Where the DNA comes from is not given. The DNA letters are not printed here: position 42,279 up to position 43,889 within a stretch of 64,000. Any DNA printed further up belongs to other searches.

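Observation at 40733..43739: Convergent pair of unassigned proteins: TPR-like helical-repeat protein and AT-rich membrane protein with (ENH)6 loop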

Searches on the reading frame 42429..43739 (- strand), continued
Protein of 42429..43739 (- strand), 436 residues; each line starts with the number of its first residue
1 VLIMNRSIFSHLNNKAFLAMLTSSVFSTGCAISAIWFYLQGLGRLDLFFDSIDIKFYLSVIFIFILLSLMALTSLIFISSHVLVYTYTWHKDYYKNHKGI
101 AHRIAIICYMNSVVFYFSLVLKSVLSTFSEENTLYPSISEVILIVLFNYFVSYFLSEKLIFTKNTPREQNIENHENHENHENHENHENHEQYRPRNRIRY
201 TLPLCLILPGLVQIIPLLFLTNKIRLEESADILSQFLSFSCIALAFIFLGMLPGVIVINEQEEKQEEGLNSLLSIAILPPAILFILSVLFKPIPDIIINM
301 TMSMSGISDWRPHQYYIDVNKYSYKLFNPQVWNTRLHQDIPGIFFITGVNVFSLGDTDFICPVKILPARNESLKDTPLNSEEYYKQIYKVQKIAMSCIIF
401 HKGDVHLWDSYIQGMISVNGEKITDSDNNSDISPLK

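Call 40: predict_structure(alignment_id=A2)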
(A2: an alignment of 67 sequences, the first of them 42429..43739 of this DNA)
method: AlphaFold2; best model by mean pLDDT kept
length: 436 residues; sequences in the alignment: 67
mean_pLDDT: 87.8   pTM: 0.86
mean pLDDT of the five models: 87.8, 87.8, 87.2, 87.1, 87.1
residues with pLDDT >= 90: 298; 70-90: 73; 50-70: 56; < 50: 9
segments of 3 or more residues with pLDDT < 50: 433-436
pLDDT, mean of each block of 10 residues (from residue 1): 53 75 93 97 96 91 97 97 95 88 96 94 85 75 92 93 65 65 54 77 96 95 93 93 96 95 79 86 95 96 98 97 96 93 97 97 97 94 96 97 96 82 59 47
secondary structure, 60 per line:
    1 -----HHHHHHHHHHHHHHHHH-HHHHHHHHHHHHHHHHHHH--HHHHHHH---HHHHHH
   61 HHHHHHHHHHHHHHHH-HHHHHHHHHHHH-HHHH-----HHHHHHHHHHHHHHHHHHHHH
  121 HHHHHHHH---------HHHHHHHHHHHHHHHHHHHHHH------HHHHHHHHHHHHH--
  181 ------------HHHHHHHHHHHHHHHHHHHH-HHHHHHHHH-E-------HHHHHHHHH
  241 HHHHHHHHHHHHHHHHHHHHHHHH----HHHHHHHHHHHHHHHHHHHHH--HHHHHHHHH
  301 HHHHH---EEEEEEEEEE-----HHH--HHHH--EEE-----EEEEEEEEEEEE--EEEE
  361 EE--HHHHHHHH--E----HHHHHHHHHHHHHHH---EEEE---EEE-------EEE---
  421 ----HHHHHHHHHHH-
elements in order: H6-22 H24-42 H45-51 H55-76 H78-89 H91-94 H100-128 H138-159 H166-178 H193-212 H214-222 H232-264 H269-289 H292-305 E309-318 H329-332 E335-337 E343-354 E357-362 H365-372 H380-394 E398-401 E405-407 E415-417 H425-435
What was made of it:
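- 42870..43691 (-): Transmembrane region (residues 17-290 in 436-aa numbering) with about 7 helices. N-terminus predicted cytoplasmic. The conserved W36-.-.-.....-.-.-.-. motif sits at the predicted periplasmic end of TM1. P253 in TM6 is invariant. AlphaFold model, pLDDT 87.8, call 40.
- The AlphaFold model is confident: pLDDT 87.8, pTM 0.86 (call 40).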

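Call 49: fold_search(model_id=the predicted structure, library=afdb50)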
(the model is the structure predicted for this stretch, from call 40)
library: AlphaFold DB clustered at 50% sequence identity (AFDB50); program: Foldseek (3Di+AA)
matches with E <= 10: 166; with E <= 0.001: 92
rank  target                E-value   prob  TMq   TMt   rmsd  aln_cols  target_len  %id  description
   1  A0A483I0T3            6.9e-32  1.00  0.83  0.87   6.7       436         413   35  Uncharacterized protein [Klebsiella pneumoniae]
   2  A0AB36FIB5            7.8e-31  1.00  0.82  0.86   8.1       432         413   36  Uncharacterized protein [Enterobacter asburiae]
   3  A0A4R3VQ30            1.7e-27  1.00  0.81  0.85   5.5       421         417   29  Uncharacterized protein [Samsonia erythrinae]
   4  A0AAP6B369            1.6e-24  1.00  0.77  0.91   5.0       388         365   34  Uncharacterized protein [Escherichia coli]
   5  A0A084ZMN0            7.6e-21  1.00  0.74  0.83   3.5       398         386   24  Uncharacterized protein [Trabulsiella guamensis ATCC 49490]
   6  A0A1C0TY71            9.1e-21  1.00  0.73  0.80   5.4       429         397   25  Uncharacterized protein [Photorhabdus australis subsp. thailandensis]
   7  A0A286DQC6            2.8e-20  1.00  0.72  0.79   5.2       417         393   20  Uncharacterized protein [Candidatus Pantoea floridensis]
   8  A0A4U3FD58            1.1e-19  1.00  0.69  0.80   4.5       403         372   24  Uncharacterized protein [Erwinia persicina]
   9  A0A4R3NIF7            2.3e-19  1.00  0.73  0.84   4.0       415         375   22  Uncharacterized protein [Providencia alcalifaciens]
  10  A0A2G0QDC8            2.3e-19  1.00  0.75  0.82   4.3       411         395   23  Uncharacterized protein [Xenorhabdus hominickii]
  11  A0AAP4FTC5            2.7e-19  1.00  0.70  0.79   4.8       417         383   19  Uncharacterized protein [Lelliottia wanjuensis]
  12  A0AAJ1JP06            1.9e-18  1.00  0.73  0.80   5.7       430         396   18  Uncharacterized protein [Citrobacter portucalensis]
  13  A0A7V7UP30            2.0e-18  1.00  0.72  0.78   6.2       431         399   19  Uncharacterized protein [Cronobacter sakazakii]
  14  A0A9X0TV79            2.3e-18  1.00  0.68  0.75   6.1       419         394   19  Uncharacterized protein
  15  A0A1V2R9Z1            3.2e-18  1.00  0.71  0.78   4.2       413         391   18  Uncharacterized protein [Pectobacterium actinidiae]
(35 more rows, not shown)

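Call 51: find_encoding_contigs(protein=P0085, flank=8000, max_places=3)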
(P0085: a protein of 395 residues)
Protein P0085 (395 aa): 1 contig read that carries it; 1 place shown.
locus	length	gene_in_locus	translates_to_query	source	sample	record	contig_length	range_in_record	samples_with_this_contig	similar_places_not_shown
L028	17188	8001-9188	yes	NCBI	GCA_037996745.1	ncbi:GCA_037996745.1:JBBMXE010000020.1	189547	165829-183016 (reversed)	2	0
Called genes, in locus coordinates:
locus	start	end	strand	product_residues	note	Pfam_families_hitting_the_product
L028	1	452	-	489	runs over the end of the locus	PF12161:HsdM_N, PF05175:MTS (faint), PF02384:N6_Mtase, PF01170:UPF0020, PF20473:MmeI_Mtase (faint), PF07669:Eco57I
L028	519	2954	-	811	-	PF04313:HSDR_N (weak), PF13588:HSDR_N_2, PF00270:DEAD, PF04851:ResIII, PF18766:SWI2_SNF2, PF00271:Helicase_C (faint), PF08463:EcoEI_R_C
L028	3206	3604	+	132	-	PF07511:DUF1525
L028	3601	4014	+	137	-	PF06834:TraU (weak)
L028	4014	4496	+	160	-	PF06834:TraU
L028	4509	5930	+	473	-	-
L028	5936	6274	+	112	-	-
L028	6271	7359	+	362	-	PF07916:TraG_N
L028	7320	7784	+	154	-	PF07916:TraG_N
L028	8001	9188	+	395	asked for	-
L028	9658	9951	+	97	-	-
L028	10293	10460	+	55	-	-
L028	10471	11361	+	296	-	PF00078:RVT_1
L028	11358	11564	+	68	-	-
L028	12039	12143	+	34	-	-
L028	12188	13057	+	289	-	PF01548:DEDD_Tnp_IS110, PF02371:Transposase_20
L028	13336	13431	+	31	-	-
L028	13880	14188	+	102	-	PF13508:Acetyltransf_7 (weak)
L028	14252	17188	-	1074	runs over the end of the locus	PF25596:CPSase_L_D1, PF02786:CPSase_L_D2, PF02787:CPSase_L_D3, PF25596:CPSase_L_D1, PF02655:ATP-grasp_3, PF02222:ATP-grasp (weak), PF02786:CPSase_L_D2, PF02142:MGS, +4 more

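Call 52: find_encoding_contigs(protein=P0101, flank=8000, max_places=3)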
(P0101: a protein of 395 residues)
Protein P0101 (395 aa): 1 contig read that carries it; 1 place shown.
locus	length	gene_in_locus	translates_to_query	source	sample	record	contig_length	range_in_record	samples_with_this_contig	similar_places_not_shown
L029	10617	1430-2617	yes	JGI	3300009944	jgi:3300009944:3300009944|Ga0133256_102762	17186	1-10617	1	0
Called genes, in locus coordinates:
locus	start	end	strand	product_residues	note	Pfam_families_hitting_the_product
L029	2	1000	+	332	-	?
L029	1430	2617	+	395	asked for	-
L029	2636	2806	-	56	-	-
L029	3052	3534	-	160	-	-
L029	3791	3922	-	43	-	PF20212:DUF6572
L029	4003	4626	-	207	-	-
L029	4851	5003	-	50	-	-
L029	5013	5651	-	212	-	-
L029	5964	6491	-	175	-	PF10004:DUF2247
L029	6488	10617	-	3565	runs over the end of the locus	?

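Call 53: search_dna_similar(query=window:42429-43730:-, collection=plasmids, mode=protein, max_evalue=0.001, max_rows=30)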
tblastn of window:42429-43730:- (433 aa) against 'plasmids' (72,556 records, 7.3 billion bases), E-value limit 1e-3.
Records with a match: 1230; places in all: 1233; records where one place covers at least 80% of the query: 17.
Best place of each record, by identity: <60% 1230.
By first word of the organism name: Escherichia 1064; Enterobacter 79; Klebsiella 43; Salmonella 19; Pantoea 8; Shigella 7; Cronobacter 4; Citrobacter 4; uncultured 2.
By predicted mobility (MOB-suite, as given by PLSDB): conjugative 932; mobilizable 161; non-mobilizable 137.
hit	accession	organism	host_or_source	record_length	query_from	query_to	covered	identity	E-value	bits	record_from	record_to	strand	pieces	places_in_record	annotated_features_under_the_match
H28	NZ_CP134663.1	Escherichia coli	Larus michahellis,bacteria,cloaca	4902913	1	427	99%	37.9%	4e-77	268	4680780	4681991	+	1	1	none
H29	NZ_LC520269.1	Escherichia coli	Homo sapiens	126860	15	427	95%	24.4%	2e-4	71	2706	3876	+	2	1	hypothetical protein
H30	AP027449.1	Escherichia coli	Homo sapiens,cell culture,feces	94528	15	427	95%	24.1%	1e-7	62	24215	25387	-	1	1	hypothetical protein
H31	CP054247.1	Escherichia coli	Homo sapiens,bone infection of foot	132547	15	427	95%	24.1%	8e-6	56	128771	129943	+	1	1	none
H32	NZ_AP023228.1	Escherichia coli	Homo sapiens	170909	15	427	95%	24.0%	4e-10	70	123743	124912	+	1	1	hypothetical protein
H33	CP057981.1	Escherichia coli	culture,Pooled sheep faecal samples ...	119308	15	432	97%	22.0%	1e-11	74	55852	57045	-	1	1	hypothetical protein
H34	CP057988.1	Escherichia coli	culture,Pooled sheep faecal samples ...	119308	15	432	97%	22.0%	1e-11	74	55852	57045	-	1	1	hypothetical protein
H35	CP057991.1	Escherichia coli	culture,Pooled sheep faecal samples ...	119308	15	432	97%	22.0%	1e-11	74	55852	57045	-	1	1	hypothetical protein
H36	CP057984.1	Escherichia coli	culture,Pooled sheep faecal samples ...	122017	15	432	97%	22.0%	1e-11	74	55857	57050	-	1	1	hypothetical protein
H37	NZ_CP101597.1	Cronobacter dublinensis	Cereal-based food (noodle) for infant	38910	17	407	90%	23.1%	4e-16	89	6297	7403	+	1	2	hypothetical protein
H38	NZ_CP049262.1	Cronobacter sakazakii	Homo sapiens,feces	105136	17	407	90%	22.9%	7e-15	85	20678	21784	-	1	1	hypothetical protein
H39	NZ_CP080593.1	Cronobacter sakazakii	food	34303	17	407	90%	22.8%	4e-16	89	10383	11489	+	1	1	hypothetical protein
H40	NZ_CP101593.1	Cronobacter dublinensis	Cereal-based food (noodle) for infant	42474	17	407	90%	22.8%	1e-15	87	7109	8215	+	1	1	hypothetical protein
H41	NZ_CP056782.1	Enterobacter pasteurii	bacterial culture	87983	14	426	95%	20.6%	2e-10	71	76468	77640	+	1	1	hypothetical protein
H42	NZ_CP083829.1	Enterobacter kobei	Homo sapiens,Secretion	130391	15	406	91%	21.2%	1e-8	65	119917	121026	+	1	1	hypothetical protein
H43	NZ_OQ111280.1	Enterobacter hormaechei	-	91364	2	406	94%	20.0%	2e-10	71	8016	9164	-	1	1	hypothetical protein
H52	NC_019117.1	Salmonella enterica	-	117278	192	427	55%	27.1%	2e-7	61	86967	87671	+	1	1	hypothetical protein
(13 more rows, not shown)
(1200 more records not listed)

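Call 54: search_dna_similar(query=window:42429-43730:-, collection=phages, mode=protein, max_evalue=0.001, max_rows=20)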
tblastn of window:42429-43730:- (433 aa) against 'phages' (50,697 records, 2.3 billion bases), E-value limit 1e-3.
No match.
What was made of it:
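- No homologue was found in 50,697 phage records, so there is no prophage superinfection-exclusion signature (call 54).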

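Call 55: get_annotated_region(hit=H32, flank=7000)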
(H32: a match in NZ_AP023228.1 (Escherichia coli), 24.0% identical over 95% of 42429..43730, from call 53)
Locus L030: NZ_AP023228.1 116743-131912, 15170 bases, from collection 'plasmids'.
description: Escherichia coli strain YJ3 plasmid pYJ3-a, complete sequence
organism: Escherichia coli (NCBI taxid 562)
taxonomy: Bacteria; Pseudomonadota; Gammaproteobacteria; Enterobacterales; Enterobacteriaceae; Escherichia; Escherichia coli
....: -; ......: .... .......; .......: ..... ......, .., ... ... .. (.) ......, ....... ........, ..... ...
typing (MOB-suite, as given by PLSDB): conjugative; replicon IncFIA,IncFIA,IncFIB,IncFIC; relaxase MOBF; mating-pair formation MPF_F
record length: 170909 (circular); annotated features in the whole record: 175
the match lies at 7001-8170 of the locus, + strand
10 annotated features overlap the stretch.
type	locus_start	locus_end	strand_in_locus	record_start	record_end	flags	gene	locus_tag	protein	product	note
CDS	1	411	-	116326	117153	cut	sitB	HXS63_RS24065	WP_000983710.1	iron/manganese ABC transporter ATP-binding protein SitB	-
CDS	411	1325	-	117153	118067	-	sitA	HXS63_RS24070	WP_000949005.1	iron/manganese ABC transporter substrate-binding protein SitA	-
CDS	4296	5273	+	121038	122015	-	-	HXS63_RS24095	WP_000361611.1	RepB family plasmid replication initiator protein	GO:0006270 - DNA replication initiation [Evidence IEA]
CDS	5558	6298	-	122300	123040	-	-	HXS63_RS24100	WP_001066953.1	tyrosine-type recombinase/integrase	GO:0015074 - DNA integration [Evidence IEA]; GO:0006310 - DNA recombination [Evidence IEA]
CDS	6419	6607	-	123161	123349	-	-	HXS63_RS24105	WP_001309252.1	hypothetical protein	-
CDS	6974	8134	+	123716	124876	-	-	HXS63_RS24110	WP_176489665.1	hypothetical protein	-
CDS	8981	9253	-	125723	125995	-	-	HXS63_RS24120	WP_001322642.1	adhesin biosynthesis transcription regulatory family protein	-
CDS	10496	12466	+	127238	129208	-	-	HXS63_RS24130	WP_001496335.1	TonB-dependent hemoglobin/transferrin/lactoferrin family receptor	GO:0006810 - transport [Evidence IEA]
CDS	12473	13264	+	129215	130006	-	-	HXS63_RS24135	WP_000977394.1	DUF4198 domain-containing protein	-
CDS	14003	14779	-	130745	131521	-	istB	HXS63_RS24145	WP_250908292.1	IS21-like element helper ATPase IstB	-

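Call 56: get_annotated_region(hit=H52, flank=7000)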
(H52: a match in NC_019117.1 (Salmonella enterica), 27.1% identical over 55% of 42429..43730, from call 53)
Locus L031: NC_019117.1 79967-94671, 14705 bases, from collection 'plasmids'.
description: Salmonella enterica subsp. enterica serovar Heidelberg plasmid pSH696_117, complete sequence
organism: Salmonella enterica (NCBI taxid 611)
taxonomy: Bacteria; Pseudomonadota; Gammaproteobacteria; Enterobacterales; Enterobacteriaceae; Salmonella; Salmonella enterica
host: -; source: -; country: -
typing (MOB-suite, as given by PLSDB): conjugative; replicon IncFIA,IncFIA,IncFIB,IncFIC; relaxase MOBF; mating-pair formation MPF_F
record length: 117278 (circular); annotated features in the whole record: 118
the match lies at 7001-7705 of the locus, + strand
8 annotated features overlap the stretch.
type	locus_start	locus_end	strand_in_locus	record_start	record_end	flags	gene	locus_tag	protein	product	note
CDS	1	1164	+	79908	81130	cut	-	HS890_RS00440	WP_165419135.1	IS3-like element IS2 family transposase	-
CDS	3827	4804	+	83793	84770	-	-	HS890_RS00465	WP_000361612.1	RepB family plasmid replication initiator protein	GO:0006270 - DNA replication initiation [Evidence IEA]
CDS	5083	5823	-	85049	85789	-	-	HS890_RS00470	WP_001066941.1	tyrosine-type recombinase/integrase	GO:0015074 - DNA integration [Evidence IEA]; GO:0006310 - DNA recombination [Evidence IEA]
CDS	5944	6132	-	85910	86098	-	-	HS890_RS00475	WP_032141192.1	hypothetical protein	-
CDS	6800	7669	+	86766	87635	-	-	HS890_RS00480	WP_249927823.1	hypothetical protein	-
CDS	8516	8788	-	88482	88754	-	-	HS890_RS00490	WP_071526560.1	PapB/FocB family fimbrial expression transcriptional regulator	GO:0006355 - regulation of DNA-templated transcription [Evidence IEA]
CDS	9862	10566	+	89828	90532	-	-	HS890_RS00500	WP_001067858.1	IS6-like element IS26 family transposase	-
CDS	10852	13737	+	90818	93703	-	-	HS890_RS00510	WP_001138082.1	Tn3 family transposase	-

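Call 57: get_annotated_region(hit=H39, flank=7000)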
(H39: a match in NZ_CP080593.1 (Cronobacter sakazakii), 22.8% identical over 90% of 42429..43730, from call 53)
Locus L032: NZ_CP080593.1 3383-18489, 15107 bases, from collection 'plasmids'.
description: Cronobacter sakazakii strain Crono-589 plasmid pCrono589-2, complete sequence
organism: Cronobacter sakazakii (NCBI taxid 28141)
taxonomy: Bacteria; Pseudomonadota; Gammaproteobacteria; Enterobacterales; Enterobacteriaceae; Cronobacter; Cronobacter sakazakii
host: -; source: food; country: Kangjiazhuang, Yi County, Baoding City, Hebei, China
typing (MOB-suite, as given by PLSDB): non-mobilizable; replicon IncFIB
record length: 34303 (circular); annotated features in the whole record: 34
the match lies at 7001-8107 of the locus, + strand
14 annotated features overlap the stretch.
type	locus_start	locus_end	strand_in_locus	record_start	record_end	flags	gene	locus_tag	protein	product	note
CDS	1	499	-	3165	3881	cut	-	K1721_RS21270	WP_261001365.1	hypothetical protein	-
CDS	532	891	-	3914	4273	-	-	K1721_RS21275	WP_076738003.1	hypothetical protein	-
CDS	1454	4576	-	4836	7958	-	-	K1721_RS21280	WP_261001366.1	hypothetical protein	-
CDS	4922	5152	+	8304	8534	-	vapB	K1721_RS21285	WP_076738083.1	type II toxin-antitoxin system VapB family antitoxin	-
CDS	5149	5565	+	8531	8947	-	-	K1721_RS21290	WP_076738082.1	type II toxin-antitoxin system VapC family toxin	-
CDS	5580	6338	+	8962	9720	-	-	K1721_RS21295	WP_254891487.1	hypothetical protein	-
CDS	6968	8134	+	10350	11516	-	-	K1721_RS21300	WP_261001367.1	hypothetical protein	-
CDS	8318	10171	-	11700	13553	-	-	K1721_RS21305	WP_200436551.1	asparagine synthase-related protein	GO:0006529 - asparagine biosynthetic process [Evidence IEA]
CDS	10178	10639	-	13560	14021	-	-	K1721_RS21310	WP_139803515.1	hypothetical protein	-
CDS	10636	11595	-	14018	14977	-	-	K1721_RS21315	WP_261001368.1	cupin domain-containing protein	-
CDS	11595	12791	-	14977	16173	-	-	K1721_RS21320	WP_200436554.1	MFS transporter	GO:0055085 - transmembrane transport [Evidence IEA]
CDS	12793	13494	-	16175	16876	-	-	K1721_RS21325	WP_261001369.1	class I SAM-dependent methyltransferase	-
CDS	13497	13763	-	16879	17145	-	-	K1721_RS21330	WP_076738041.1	PqqD family protein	-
CDS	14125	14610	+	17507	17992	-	-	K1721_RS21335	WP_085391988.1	GNAT family N-acetyltransferase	-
